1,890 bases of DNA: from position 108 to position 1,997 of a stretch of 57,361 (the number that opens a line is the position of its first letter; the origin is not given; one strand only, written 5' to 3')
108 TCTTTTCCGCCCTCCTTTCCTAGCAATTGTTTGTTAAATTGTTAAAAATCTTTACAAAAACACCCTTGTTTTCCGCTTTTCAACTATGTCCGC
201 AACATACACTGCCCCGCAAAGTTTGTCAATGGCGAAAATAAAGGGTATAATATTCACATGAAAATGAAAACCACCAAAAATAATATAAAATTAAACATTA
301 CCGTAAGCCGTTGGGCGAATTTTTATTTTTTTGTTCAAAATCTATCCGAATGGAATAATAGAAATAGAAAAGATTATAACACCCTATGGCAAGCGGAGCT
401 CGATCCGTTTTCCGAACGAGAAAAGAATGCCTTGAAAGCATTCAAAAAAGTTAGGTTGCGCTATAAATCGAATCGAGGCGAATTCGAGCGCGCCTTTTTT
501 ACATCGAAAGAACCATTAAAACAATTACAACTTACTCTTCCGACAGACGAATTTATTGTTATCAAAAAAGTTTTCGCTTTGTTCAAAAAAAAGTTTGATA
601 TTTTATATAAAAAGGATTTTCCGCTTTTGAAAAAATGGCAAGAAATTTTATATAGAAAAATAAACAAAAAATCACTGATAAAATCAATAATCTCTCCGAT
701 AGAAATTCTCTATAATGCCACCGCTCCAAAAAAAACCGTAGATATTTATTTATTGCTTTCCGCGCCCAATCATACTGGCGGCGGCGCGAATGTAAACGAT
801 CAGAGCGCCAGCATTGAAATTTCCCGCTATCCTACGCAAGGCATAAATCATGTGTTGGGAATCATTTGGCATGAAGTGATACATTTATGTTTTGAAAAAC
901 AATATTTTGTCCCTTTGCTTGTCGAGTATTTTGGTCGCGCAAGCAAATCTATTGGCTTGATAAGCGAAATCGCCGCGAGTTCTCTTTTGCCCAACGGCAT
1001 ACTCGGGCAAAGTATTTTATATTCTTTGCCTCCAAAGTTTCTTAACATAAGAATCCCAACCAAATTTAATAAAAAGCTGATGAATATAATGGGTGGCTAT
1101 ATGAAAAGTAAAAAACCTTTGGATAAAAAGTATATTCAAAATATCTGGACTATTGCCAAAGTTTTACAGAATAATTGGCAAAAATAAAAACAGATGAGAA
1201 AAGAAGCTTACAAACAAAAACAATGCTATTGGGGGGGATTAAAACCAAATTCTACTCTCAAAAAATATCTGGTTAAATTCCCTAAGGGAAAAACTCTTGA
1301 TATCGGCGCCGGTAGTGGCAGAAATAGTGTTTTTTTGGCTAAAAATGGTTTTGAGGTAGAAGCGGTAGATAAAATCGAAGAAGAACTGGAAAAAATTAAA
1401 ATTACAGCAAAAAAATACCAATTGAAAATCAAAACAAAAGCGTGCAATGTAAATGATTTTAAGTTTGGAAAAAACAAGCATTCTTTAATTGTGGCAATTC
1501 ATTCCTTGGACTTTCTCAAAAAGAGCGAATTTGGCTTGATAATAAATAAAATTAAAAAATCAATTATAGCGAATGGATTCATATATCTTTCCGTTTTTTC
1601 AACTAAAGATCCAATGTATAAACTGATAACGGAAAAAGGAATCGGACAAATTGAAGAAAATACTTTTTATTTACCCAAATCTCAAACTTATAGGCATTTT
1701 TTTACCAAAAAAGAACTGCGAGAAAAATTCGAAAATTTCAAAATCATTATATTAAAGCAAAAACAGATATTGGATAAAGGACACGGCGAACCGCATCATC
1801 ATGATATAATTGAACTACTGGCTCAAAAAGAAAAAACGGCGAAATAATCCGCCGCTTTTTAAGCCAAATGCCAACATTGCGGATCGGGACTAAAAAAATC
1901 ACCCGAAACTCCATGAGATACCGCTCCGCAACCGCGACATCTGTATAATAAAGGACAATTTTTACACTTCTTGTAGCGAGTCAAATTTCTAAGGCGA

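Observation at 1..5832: Two-precursor radical SAM/SPASM RiPP-like cluster with HExxH paralogs and a methyltransferase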

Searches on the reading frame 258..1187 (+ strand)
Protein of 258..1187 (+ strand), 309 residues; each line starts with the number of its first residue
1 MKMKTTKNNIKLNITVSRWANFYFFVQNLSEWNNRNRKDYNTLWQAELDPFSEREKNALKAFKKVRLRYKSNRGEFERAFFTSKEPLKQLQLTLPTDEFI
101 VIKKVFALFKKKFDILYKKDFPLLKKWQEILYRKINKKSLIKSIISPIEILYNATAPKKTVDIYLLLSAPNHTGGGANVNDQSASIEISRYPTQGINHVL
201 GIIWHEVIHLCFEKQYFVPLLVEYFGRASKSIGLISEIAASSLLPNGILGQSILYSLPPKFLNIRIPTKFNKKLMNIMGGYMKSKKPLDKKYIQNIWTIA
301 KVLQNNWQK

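Call 3: search_protein_families(library=pfam, proteins=[window:258-1187:+], max_evalue=0.01)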
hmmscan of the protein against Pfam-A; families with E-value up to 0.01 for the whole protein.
window:258-1187:+ (309 aa): 0 families

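Call 4: search_protein_families(library=ncbifam, proteins=[window:258-1187:+], max_evalue=0.01)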
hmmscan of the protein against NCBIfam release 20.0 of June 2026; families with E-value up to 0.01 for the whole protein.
window:258-1187:+ (309 aa): 0 families

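Call 9: search_protein_families(library=ncbifam, proteins=[window:258-1187:+], max_evalue=10)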
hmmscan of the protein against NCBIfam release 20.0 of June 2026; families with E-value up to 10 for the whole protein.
window:258-1187:+ (309 aa): 0 families

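Call 34: search_protein_families(library=pfam, proteins=[window:258-1187:+], max_evalue=5)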
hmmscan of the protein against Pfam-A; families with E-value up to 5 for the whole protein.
window:258-1187:+ (309 aa): 0 families

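Call 61: find_homologous_proteins(query=window:258-1187:+, max_evalue=0.001)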
Query window:258-1187:+ (309 aa): 94 proteins with E <= 0.001 among 919 candidates.
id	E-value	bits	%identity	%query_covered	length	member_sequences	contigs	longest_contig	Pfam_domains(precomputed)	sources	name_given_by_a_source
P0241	2.2e-199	679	99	100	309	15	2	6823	-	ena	-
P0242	3.3e-107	376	55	93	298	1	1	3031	-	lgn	-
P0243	4.2e-94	333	52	95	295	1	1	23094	-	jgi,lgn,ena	-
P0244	1.0e-93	332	52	94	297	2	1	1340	-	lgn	-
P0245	4.1e-89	317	49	95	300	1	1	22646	-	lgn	-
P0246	2.6e-87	311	48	95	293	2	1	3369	-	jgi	jgi:hypothetical protein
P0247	1.1e-85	306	48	95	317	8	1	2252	-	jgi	-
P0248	1.0e-84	303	47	95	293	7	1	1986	-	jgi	-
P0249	5.6e-84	300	47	95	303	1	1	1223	-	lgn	-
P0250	2.4e-83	298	47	95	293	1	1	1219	-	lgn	-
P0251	1.0e-82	296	46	95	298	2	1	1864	-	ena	-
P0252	1.3e-82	296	46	95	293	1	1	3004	-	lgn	-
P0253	1.5e-81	292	46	95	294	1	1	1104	-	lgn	-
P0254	2.3e-81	291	47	94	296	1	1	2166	-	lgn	-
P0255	7.3e-81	290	44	95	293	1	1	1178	-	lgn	-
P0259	4.3e-79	284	46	95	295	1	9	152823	-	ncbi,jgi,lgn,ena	-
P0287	1.2e-70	256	45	94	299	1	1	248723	-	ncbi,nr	ncbi:MAG: hypothetical protein NUV83_00105 [Candidatus Wolfebacteria bacterium]|nr:hypothetical prot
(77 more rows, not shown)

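Call 65: find_encoding_contigs(protein=P0259, flank=6000, max_places=1)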
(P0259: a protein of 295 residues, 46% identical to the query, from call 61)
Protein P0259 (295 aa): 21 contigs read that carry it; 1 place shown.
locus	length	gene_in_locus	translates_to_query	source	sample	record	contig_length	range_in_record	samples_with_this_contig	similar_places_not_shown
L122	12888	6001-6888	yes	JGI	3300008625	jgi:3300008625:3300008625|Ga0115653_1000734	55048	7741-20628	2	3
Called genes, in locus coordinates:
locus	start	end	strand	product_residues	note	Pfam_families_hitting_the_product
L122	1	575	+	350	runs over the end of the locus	PF06723:MreB_Mbl, PF00012:HSP70, PF11104:PilM_2 (faint), PF14450:FtsA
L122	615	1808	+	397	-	PF00232:Glyco_hydro_1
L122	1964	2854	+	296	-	PF00892:EamA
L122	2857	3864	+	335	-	PF02449:Glyco_hydro_42 (weak)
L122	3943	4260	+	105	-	-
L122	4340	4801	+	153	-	PF00588:SpoU_methylase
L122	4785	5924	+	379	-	PF01702:TGT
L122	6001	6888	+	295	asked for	-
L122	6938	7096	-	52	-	-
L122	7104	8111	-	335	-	PF04055:Radical_SAM, PF13186:SPASM (weak)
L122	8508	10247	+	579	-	PF00664:ABC_membrane, PF00005:ABC_tran, PF02463:SMC_N (weak)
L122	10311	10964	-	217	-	PF01978:TrmB, PF24033:DUF7342 (faint)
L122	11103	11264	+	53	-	-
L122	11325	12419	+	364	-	PF04055:Radical_SAM, PF13186:SPASM (weak)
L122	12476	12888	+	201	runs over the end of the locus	PF00398:RrnaAD (weak), PF03848:TehB, PF05175:MTS (faint), PF13489:Methyltransf_23, PF13847:Methyltransf_31, PF08241:Methyltransf_11, PF08242:Methyltransf_12, PF13649:Methyltransf_25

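Call 66: find_encoding_contigs(protein=P0287, flank=6000, max_places=1)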
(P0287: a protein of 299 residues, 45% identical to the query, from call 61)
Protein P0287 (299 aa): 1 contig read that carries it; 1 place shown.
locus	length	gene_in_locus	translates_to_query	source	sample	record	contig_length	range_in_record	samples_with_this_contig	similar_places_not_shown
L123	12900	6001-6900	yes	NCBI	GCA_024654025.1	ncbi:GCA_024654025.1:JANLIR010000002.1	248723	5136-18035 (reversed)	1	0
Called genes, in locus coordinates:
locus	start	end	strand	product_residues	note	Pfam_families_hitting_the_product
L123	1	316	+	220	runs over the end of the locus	PF01386:Ribosomal_L25p, PF14693:Ribosomal_TL5_C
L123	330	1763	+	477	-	PF13406:SLT_2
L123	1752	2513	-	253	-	PF03462:PCRF, PF00472:RF-1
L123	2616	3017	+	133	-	PF00072:Response_reg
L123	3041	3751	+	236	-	PF01553:Acyltransferase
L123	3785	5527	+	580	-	PF00664:ABC_membrane, PF00005:ABC_tran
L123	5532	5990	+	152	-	PF00293:NUDIX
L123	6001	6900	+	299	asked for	-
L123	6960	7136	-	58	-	-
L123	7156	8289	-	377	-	PF04055:Radical_SAM, PF13353:Fer4_12 (faint), PF13186:SPASM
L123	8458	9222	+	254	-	PF01553:Acyltransferase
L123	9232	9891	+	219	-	PF12710:HAD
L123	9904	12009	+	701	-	PF16927:HisKA_7TM, PF01590:GAF (weak), PF13185:GAF_2, PF00512:HisKA, PF02518:HATPase_c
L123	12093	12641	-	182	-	PF00293:NUDIX (weak)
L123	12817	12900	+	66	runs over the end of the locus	-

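Call 67: find_encoding_contigs(protein=P0243, flank=6000, max_places=1)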
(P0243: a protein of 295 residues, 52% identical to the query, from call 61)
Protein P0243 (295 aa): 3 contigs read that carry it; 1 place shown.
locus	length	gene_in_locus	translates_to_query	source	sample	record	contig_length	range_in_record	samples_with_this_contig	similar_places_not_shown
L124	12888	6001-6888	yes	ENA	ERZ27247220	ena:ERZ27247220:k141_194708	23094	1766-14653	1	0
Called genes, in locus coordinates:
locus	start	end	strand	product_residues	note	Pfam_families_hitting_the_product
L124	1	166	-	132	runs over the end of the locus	-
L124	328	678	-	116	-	-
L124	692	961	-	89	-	-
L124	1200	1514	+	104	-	-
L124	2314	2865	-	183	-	-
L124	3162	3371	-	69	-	-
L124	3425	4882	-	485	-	PF01139:RtcB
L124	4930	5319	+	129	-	PF07681:DoxX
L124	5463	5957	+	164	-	PF04308:RNaseH_like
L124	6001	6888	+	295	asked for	-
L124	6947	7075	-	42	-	-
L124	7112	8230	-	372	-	PF04055:Radical_SAM, PF13186:SPASM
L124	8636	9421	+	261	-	PF04402:SIMPL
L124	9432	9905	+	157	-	PF00588:SpoU_methylase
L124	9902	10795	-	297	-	PF00932:LTD (faint)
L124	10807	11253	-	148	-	PF01951:Archease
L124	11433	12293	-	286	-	PF01149:Fapy_DNA_glyco, PF05833:NFACT_N, PF06831:H2TH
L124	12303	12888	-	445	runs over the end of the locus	PF01225:Mur_ligase, PF08245:Mur_ligase_M, PF02875:Mur_ligase_C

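Call 70: predict_structure(alignment_id=A3)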
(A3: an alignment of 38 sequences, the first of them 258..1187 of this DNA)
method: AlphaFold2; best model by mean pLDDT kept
length: 309 residues; sequences in the alignment: 38
mean_pLDDT: 93.3   pTM: 0.91
mean pLDDT of the five models: 93.3, 93.0, 92.8, 92.7, 92.2
residues with pLDDT >= 90: 265; 70-90: 33; 50-70: 4; < 50: 7
segments of 3 or more residues with pLDDT < 50: 1-6
pLDDT, mean of each block of 10 residues (from residue 1): 55 98 97 90 95 98 94 86 96 97 98 98 98 96 97 96 98 88 96 97 97 96 92 95 97 89 91 97 98 96 77
secondary structure, 60 per line:
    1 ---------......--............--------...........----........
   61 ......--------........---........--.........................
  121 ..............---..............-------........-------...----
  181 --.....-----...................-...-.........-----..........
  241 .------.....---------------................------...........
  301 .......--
elements in order: E10-15 H18-29 H38-48 H53-66 H75-82 H86-93 H96-134 H138-151 E159-166 E174-176 E183-187 H193-211 H217-225 H231-241 H248-252 H268-283 H290-307

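Call 73: fold_search(model_id=the predicted structure, library=pdb)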
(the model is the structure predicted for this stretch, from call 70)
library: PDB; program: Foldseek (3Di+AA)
matches with E <= 10: 24; with E <= 0.001: 0
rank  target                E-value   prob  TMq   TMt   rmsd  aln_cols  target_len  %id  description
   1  9uep_C                1.9e+00  0.05  0.16  0.08  16.1       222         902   16  The structure of FIPV RBD and cat APN complex (released 2026-01-07)
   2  7bpu_A                2.7e+00  0.06  0.22  0.23  13.6       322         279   11  Structural and mechanistic insights into the biosynthesis of Digeranylgeranylglyceryl phosphate synthase in membranes (released 2021-04-14)
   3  3rh3_B                3.1e+00  0.03  0.14  0.17  17.2       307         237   13  Crystal structure of an Uncharacterized DUF3829-like protein (BT_1908) from BACTEROIDES THETAIOTAOMICRON VPI-5482 at 2 (released 2011-05-04)
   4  8uae_F                4.2e+00  0.02  0.12  0.11  12.3       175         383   12  E. coli Sir2_HerA complex (12:6) with ATPgamaS (released 2023-12-27)
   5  8suw_B                4.4e+00  0.02  0.11  0.10  12.8       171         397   10  E. coli SIR2-HerA complex (dodecamer SIR2 bound 4 protomers of HerA) (released 2024-03-27)
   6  8cgw_A                4.7e+00  0.04  0.16  0.08  17.3       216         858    8  Insulin-regulated aminopeptidase (IRAP) in complex with an allosteric benzopyran-based inhibitor (released 2024-01-31)
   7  4kqt                  6.0e+00  0.02  0.09  0.15  17.8       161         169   16  Crystal structure of a putative outer membrane chaperone (OmpH-like) (CC_1914) from Caulobacter crescentus CB15 at 2.83  (released 2013-06-12)
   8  9cf8_A                6.0e+00  0.01  0.11  0.07  17.2       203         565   13  Cryo-EM structure of human kidney V-ATPase state 1 (released 2025-08-06)
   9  3vtg                  6.3e+00  0.02  0.11  0.15   7.2        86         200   16  High choriolytic enzyme 1 (HCE-1), a hatching enzyme zinc-protease from Oryzias latipes (Medaka fish) (released 2013-06-05)
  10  3rh3_A                6.3e+00  0.01  0.14  0.16  16.6       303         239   14  Crystal structure of an Uncharacterized DUF3829-like protein (BT_1908) from BACTEROIDES THETAIOTAOMICRON VPI-5482 at 2 (released 2011-05-04)
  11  5e8k_A                6.6e+00  0.02  0.15  0.16  19.5       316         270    9  Crystal structure of polyprenyl pyrophosphate synthase 2 from Arabidopsis thaliana (released 2015-11-11)
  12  4xmz                  7.7e+00  0.03  0.19  0.08  15.6       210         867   13  Crystal Structure of Met260Ala mutant of E. coli Aminopeptidase N in complex with 2,4-diaminobutyric acid (released 2016-01-27)
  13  7rkf_A                7.7e+00  0.01  0.13  0.12  20.3       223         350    8  Structure of CX3CL1-US28-G11iN18-scFv16 in TL-state (released 2022-01-26)
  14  5dn6_A                8.1e+00  0.03  0.13  0.09  13.4       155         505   10  ATP synthase from Paracoccus denitrificans (released 2015-10-28)
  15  4kly_D                8.1e+00  0.01  0.10  0.13  20.8       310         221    8  Crystal structure of a blue-light absorbing proteorhodopsin mutant D97N from HOT75 (released 2013-06-05)
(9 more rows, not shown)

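Call 95: search_protein_families(library=padloc, proteins=[window:258-1187:+], max_evalue=0.001)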
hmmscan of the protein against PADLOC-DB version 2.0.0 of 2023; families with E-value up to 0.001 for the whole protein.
window:258-1187:+ (309 aa): 0 families

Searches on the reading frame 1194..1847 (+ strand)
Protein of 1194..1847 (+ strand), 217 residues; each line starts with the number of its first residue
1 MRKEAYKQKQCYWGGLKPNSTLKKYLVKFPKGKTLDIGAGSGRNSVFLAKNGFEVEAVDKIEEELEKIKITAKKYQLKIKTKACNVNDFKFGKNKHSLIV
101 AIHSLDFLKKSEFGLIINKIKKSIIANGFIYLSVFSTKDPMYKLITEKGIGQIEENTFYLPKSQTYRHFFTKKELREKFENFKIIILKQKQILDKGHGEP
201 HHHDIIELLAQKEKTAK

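Call 3: search_protein_families(library=pfam, proteins=[window:1194-1847:+], max_evalue=0.01)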
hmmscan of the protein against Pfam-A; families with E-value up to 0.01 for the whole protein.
window:1194-1847:+ (217 aa): 8 families
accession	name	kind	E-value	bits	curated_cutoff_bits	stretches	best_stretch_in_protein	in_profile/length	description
PF03848.20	TehB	-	3.2e-17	63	20.4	1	31-139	31-140/193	Tellurite resistance protein TehB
PF13649.12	Methyltransf_25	-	1.1e-09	39.3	27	1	35-122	2-91/97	Methyltransferase domain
PF13489.12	Methyltransf_23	-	2.7e-08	34.2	27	1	28-181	20-156/164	Methyltransferase domain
PF13847.12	Methyltransf_31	-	1.5e-07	31.6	27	1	31-159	4-128/145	Methyltransferase domain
PF08241.18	Methyltransf_11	-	1.7e-07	32.2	21.2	1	35-131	1-94/95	Methyltransferase domain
PF09445.16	Methyltransf_15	-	0.00053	20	22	1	33-116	3-61/165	RNA cap guanine-N2 methyltransferase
PF05175.20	MTS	-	0.0054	16.8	23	1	25-88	26-92/170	Methyltransferase small domain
PF08242.18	Methyltransf_12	-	0.0055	17.8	30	1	35-128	1-96/98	Methyltransferase domain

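Call 4: search_protein_families(library=ncbifam, proteins=[window:1194-1847:+], max_evalue=0.01)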
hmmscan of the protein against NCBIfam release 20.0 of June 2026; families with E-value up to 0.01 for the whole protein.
window:1194-1847:+ (217 aa): 20 families
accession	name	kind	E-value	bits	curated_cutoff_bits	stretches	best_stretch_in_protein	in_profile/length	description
NF008992.0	PRK12335.1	equivalog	2.7e-20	72.7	303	1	19-132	111-223/289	SAM-dependent methyltransferase TehB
NF008405.0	PRK11207.1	equivalog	7e-17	61.5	218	1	22-136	22-137/198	tellurite resistance methyltransferase TehB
TIGR00477.1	tehB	equivalog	5.9e-16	58.5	219.5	1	31-138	74-181/238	tellurite resistance methyltransferase TehB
TIGR01983.1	UbiG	equivalog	9.7e-11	41.4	102.95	1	28-187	47-203/228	bifunctional 2-polyprenyl-6-hydroxyphenol methylase/3-demethylubiquinol 3-O-methyltransferase UbiG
NF045649.1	2X_seleno_MduS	exception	4.6e-09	35.7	380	1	17-187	25-195/338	methyltransferase domain-containing selenoprotein MduS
NF041820.1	daptide_MTase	equivalog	1.1e-07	31.5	175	1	31-139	37-149/243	daptide-type RiPP biosynthesis methyltransferase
TIGR02021.1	BchM-ChlM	equivalog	5.1e-07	29.3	158.9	1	30-184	53-198/218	magnesium protoporphyrin IX methyltransferase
NF043040.1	corrin_prot_MT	hypoth_equivalog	2e-06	27.4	180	1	30-131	41-146/216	corrinoid protein-associated methyltransferase CpaM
NF041255.1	mycofact_MftM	equivalog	4.2e-06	26.3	200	1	32-117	141-226/289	mycofactocin oligosaccharide methyltransferase MftM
TIGR02072.1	BioC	equivalog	2e-05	24.5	184.95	1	22-145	27-144/244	malonyl-ACP O-methyltransferase BioC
NF051855.1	GlySarMtaseBact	equivalog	0.0002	21.1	350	1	31-83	54-106/259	glycine/sarcosine N-methyltransferase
NF011529.0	PRK14968.1-3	equivalog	0.0002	20.8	162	1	22-99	26-102/198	putative methyltransferase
NF001786.0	PRK00517.2-4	equivalog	0.00021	20.5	327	1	31-133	144-239/277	50S ribosomal protein L11 methyltransferase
NF045882.1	PLipidMtase_Leg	equivalog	0.0011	18.8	390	1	33-155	45-166/207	phospholipid N-methyltransferase PmtA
TIGR04290.1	meth_Rta_06860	hypoth_equivalog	0.0014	18.1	300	1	33-125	52-143/226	TIGR04290 family methyltransferase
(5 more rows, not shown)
